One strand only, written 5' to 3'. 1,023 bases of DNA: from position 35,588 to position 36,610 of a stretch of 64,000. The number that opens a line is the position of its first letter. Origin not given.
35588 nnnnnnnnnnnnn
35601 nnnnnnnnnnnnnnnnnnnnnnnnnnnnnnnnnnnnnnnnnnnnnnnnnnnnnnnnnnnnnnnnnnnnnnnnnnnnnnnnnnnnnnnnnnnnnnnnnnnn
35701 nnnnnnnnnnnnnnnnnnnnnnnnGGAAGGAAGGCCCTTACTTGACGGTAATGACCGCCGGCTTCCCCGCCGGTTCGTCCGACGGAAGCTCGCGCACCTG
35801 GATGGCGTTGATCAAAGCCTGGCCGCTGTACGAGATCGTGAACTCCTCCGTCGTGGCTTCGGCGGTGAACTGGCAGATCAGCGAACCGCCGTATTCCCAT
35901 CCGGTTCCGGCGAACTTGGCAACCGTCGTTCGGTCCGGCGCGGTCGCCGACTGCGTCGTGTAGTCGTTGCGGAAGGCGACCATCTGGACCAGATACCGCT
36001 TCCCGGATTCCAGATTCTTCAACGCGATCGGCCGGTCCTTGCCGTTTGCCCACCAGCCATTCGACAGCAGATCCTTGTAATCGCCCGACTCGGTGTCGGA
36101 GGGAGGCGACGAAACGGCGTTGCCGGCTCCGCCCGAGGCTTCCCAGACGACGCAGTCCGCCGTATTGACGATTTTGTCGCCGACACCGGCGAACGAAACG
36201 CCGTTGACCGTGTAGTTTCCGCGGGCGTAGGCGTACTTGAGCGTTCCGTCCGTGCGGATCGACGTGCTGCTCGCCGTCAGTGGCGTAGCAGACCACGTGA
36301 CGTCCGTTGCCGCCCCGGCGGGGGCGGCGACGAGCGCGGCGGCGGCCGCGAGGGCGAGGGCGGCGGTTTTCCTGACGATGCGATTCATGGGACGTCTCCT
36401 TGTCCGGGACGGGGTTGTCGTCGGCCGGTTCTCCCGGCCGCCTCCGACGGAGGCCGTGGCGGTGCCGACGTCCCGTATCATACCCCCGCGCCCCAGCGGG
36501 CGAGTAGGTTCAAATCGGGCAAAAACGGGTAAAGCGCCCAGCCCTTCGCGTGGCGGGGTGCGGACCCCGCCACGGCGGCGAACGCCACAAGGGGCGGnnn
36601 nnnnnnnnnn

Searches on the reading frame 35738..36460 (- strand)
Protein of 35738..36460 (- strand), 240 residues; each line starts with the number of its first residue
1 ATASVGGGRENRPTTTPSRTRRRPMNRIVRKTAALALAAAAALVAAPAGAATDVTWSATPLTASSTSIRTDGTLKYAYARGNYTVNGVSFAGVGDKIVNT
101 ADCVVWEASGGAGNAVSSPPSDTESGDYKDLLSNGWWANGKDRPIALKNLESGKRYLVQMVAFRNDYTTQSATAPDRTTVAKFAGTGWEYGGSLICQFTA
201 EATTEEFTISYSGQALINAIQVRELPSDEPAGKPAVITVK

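Call 9: search_protein_families(library=pfam, proteins=[window:35738-36460:-], max_evalue=0.001)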
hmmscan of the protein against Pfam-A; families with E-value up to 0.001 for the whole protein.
window:35738-36460:- (240 aa): 0 families

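Call 43: search_protein_families(library=ncbifam, proteins=[window:35738-36388:-], max_evalue=0.01)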
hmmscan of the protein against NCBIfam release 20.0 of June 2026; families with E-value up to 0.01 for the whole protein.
window:35738-36388:- (216 aa): 0 families

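Call 70: find_encoding_contigs(protein=window:35741-36388:-, flank=3000, max_places=10)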
Protein window:35741-36388:- (216 aa): 7 contigs read that carry it; 4 places shown.
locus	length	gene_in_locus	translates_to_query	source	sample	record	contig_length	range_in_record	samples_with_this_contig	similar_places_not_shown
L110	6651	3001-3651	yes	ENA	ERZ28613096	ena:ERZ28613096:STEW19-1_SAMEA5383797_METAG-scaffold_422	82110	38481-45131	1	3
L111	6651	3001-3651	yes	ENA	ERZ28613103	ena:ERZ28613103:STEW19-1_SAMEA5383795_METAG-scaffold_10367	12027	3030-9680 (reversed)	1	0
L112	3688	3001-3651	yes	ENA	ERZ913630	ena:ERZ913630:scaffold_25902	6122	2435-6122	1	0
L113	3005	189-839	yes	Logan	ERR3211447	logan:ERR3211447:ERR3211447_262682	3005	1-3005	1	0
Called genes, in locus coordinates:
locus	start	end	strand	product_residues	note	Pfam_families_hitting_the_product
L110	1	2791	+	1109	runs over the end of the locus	-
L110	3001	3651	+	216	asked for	-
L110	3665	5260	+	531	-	PF02065:Melibiase (weak)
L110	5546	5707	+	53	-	-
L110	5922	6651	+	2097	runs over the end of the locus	PF07602:DUF1565 (weak), PF22842:Pel9A-like_beta_helix, PF17161:DUF5123 (faint), PF13229:Beta_helix (faint), PF03781:FGE-sulfatase, PF13287:Fn3_assoc, PF13290:CHB_HEX_C_1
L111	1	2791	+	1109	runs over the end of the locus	-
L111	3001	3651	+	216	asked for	-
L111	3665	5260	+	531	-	PF02065:Melibiase (weak)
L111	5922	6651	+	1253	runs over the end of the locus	?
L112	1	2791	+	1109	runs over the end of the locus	-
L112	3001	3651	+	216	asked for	-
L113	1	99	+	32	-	?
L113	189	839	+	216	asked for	-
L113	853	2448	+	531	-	PF02065:Melibiase (weak)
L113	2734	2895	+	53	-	-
